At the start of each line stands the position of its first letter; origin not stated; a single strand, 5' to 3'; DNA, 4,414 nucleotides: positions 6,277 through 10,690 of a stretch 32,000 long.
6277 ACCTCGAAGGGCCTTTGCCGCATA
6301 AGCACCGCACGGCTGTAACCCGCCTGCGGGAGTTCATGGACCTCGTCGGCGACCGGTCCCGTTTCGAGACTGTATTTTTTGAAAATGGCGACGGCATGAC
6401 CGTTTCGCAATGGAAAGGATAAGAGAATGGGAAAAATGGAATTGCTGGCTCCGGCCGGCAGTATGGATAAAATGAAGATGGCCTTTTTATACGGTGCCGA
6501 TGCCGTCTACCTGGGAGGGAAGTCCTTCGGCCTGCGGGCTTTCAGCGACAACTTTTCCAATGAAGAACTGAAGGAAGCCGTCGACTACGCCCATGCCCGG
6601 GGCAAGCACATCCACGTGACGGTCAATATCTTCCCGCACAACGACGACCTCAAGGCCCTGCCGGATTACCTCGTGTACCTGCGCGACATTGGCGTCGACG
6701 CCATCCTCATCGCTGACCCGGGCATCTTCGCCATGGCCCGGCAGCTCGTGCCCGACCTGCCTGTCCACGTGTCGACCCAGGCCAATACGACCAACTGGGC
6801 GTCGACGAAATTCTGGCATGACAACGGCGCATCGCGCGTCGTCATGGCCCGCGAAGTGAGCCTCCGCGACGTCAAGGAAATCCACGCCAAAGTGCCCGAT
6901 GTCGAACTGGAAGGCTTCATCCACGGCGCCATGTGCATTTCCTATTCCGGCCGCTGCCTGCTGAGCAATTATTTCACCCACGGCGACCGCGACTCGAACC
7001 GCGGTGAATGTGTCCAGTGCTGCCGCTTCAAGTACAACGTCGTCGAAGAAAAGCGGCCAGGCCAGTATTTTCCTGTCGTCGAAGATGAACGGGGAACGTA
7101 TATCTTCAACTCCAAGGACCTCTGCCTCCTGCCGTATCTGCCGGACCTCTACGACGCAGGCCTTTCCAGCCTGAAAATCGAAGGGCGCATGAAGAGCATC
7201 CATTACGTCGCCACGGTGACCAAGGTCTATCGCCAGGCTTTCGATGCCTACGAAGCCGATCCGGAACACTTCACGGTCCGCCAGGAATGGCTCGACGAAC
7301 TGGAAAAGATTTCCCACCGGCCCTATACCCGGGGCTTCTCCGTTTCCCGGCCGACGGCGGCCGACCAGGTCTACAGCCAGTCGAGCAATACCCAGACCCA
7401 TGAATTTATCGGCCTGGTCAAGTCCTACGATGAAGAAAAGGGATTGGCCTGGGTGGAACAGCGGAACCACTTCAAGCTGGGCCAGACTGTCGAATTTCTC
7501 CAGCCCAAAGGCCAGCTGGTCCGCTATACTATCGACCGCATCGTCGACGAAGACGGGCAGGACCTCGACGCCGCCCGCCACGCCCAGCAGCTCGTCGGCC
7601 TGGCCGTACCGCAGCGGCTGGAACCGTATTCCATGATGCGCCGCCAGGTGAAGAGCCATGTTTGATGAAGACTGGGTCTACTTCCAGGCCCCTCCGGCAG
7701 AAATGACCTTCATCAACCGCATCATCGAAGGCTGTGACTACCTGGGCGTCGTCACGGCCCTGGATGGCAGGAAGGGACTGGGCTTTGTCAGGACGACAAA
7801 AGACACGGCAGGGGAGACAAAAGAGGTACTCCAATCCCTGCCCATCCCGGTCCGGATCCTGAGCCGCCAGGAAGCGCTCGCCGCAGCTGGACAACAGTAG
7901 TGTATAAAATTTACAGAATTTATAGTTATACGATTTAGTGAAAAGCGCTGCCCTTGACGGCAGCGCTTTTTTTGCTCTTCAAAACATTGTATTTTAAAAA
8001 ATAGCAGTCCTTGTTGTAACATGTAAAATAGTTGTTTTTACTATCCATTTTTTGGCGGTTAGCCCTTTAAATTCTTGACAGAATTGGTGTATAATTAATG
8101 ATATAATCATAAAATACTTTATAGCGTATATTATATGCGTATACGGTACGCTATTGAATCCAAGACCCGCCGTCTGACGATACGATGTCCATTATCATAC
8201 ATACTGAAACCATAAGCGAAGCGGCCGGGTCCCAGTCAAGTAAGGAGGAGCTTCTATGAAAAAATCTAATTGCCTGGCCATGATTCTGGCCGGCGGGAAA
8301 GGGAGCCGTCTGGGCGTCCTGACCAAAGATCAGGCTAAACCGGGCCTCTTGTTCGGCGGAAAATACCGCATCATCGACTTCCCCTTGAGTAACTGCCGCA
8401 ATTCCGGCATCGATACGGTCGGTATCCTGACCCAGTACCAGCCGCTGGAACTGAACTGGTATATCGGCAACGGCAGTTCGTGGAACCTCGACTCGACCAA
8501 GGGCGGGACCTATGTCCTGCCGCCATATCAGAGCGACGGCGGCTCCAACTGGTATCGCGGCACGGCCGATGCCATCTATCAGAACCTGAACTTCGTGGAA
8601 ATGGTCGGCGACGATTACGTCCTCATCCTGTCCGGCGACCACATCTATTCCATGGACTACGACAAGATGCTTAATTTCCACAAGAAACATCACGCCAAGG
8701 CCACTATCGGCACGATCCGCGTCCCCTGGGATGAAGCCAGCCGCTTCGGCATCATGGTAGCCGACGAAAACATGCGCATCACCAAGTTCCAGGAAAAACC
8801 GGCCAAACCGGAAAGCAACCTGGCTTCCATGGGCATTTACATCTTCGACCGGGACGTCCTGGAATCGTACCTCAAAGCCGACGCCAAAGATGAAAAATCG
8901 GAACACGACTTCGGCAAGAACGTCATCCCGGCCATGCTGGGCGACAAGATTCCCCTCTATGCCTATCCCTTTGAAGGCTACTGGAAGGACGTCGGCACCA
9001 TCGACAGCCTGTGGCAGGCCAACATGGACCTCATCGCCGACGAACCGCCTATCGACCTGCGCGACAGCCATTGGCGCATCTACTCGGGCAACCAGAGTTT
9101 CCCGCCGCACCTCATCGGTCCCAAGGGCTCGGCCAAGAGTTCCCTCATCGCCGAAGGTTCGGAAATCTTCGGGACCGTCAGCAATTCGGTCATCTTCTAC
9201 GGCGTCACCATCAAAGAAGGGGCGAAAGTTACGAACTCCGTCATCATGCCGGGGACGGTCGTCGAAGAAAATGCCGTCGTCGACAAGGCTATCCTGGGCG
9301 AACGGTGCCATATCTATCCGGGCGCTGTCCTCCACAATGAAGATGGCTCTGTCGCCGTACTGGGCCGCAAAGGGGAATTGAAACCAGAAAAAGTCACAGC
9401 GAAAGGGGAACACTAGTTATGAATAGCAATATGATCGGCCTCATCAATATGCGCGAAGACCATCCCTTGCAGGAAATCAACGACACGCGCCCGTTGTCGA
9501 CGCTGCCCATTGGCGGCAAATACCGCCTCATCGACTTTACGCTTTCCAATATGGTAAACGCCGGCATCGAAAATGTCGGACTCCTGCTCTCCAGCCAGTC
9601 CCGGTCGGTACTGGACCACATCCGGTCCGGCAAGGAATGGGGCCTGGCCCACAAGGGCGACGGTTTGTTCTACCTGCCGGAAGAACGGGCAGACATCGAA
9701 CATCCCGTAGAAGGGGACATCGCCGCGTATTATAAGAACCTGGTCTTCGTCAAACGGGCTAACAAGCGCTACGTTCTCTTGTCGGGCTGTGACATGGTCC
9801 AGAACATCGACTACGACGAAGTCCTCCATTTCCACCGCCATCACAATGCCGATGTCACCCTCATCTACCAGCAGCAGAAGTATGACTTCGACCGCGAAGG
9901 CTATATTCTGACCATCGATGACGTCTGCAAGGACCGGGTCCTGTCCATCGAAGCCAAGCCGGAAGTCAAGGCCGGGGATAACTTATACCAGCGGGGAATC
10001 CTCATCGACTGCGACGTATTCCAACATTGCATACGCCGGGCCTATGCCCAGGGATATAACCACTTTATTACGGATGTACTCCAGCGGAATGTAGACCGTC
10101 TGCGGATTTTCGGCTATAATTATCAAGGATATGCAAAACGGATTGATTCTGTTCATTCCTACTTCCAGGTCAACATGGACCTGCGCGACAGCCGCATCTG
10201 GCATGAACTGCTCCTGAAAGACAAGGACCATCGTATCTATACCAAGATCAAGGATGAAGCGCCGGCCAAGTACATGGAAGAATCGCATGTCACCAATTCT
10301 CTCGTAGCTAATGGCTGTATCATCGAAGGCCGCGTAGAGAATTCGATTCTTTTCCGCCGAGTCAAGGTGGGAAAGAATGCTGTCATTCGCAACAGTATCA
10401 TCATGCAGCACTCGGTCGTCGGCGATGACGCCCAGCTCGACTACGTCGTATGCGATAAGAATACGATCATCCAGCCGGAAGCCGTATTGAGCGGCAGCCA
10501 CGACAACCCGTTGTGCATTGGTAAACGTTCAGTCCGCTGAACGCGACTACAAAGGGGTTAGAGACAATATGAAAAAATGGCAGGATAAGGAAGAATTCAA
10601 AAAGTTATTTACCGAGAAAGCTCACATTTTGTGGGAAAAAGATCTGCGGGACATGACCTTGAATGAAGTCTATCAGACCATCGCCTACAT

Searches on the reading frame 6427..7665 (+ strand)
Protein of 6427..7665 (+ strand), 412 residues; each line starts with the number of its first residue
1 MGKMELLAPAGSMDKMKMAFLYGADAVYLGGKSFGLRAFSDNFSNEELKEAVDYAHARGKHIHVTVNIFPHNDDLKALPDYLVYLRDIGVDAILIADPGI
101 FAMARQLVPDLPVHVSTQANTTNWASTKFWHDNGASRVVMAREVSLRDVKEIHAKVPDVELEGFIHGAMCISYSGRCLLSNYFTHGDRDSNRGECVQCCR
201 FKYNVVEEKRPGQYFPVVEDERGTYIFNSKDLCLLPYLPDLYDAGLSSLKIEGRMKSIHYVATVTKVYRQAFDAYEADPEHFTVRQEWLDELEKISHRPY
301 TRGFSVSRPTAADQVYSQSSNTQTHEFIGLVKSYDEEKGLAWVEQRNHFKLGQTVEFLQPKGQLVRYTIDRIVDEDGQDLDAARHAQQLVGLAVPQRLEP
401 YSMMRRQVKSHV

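Call 27: search_protein_families(library=pfam, proteins=[window:6427-7665:+], max_evalue=0.00001)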
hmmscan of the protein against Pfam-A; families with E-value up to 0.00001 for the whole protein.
window:6427-7665:+ (412 aa): 2 families
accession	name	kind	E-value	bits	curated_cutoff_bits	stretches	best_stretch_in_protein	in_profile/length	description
PF01136.24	Peptidase_U32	-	1.3e-96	322.9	22.4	1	75-309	1-231/233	Peptidase family U32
PF16325.11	Peptidase_U32_C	-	1.7e-26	92.6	28.2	1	324-405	2-83/83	Peptidase family U32 C-terminal domain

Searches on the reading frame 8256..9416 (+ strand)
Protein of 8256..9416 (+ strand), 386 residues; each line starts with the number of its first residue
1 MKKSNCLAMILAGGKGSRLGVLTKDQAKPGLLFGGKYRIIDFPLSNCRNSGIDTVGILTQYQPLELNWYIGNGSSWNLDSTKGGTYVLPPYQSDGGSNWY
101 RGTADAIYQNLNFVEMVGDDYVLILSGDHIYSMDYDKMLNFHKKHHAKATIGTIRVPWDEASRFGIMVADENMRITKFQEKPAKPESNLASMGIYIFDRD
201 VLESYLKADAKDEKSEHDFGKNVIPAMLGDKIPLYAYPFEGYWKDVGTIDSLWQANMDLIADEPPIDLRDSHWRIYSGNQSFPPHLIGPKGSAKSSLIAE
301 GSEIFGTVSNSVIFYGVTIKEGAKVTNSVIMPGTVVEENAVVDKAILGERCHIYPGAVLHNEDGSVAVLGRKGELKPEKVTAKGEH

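Call 27: search_protein_families(library=pfam, proteins=[window:8256-9416:+], max_evalue=0.00001)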
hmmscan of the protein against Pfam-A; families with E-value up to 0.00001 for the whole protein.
window:8256-9416:+ (386 aa): 4 families
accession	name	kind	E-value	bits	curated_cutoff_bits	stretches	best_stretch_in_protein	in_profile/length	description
PF00483.29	NTP_transferase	-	5.6e-70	236.1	21.2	1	8-259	2-242/245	Nucleotidyl transferase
PF24894.1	Hexapep_GlmU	-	2.3e-14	53.8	23.3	1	290-358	13-82/104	GlmU-like, C-terminal hexapeptide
PF25084.1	LbH_EIF2B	-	6.3e-08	33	54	1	296-361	22-89/105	EIF2B subunit epsilon LbH domain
PF12804.13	NTP_transf_3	-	5e-06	27.2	27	0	8-150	1-119/160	MobA-like NTP transferase domain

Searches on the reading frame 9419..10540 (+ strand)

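Call 27: search_protein_families(library=pfam, proteins=[window:9419-10540:+], max_evalue=0.00001)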
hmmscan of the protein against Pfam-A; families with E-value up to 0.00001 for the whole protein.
window:9419-10540:+ (373 aa): 4 families
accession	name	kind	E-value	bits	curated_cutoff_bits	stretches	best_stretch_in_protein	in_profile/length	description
PF00483.29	NTP_transferase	-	6.2e-16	59.1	21.2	1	24-253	20-240/245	Nucleotidyl transferase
PF24894.1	Hexapep_GlmU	-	1.5e-15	57.6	23.3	1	287-356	12-82/104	GlmU-like, C-terminal hexapeptide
PF25084.1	LbH_EIF2B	-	2.6e-08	34.2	54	1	287-354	32-102/105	EIF2B subunit epsilon LbH domain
PF25247.1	LbH_GLGC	-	1.7e-07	31.7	27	1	282-333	4-56/135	GLGC left-handed parallel beta-helix domain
